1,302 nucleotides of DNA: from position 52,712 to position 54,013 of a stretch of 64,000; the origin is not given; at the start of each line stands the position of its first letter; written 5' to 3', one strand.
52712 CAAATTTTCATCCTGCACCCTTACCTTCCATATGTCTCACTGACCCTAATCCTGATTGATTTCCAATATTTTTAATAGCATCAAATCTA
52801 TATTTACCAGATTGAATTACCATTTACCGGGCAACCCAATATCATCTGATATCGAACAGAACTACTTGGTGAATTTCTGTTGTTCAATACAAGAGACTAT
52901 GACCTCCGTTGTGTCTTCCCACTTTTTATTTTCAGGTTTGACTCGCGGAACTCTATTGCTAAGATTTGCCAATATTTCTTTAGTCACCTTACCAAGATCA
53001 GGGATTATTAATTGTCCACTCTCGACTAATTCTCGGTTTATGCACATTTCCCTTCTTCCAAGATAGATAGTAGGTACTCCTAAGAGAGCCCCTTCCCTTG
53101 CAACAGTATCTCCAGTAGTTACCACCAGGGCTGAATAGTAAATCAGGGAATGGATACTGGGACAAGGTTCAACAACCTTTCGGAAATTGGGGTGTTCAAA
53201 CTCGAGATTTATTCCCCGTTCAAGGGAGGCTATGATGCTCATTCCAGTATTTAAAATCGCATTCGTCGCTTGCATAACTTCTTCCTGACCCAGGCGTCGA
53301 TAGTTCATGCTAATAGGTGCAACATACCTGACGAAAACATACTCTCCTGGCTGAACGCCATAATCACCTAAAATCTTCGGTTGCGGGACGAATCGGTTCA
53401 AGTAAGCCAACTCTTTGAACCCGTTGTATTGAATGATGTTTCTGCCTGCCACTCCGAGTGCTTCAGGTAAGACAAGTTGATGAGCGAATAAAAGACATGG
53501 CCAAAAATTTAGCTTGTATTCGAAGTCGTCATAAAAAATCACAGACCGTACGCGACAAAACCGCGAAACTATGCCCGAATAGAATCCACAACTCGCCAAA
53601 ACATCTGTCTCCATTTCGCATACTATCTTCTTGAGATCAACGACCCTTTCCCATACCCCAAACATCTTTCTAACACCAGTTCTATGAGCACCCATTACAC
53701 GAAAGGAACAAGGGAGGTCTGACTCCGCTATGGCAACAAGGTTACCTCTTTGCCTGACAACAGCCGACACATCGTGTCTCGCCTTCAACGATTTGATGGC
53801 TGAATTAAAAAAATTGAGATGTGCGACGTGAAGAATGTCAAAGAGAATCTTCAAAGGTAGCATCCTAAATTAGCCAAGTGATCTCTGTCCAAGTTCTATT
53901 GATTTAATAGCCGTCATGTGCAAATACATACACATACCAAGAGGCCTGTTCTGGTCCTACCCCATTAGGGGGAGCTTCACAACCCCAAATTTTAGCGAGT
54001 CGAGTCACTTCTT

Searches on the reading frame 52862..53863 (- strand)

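Call 66: search_protein_families(library=pfam, proteins=[window:52862-53863:-], max_evalue=0.00001)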
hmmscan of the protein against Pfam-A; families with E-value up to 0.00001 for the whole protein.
window:52862-53863:- (333 aa): 1 family
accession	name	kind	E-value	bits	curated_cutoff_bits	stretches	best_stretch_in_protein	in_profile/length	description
PF04007.18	DUF354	-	1.3e-10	41.4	22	1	4-326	1-344/349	Protein of unknown function (DUF354)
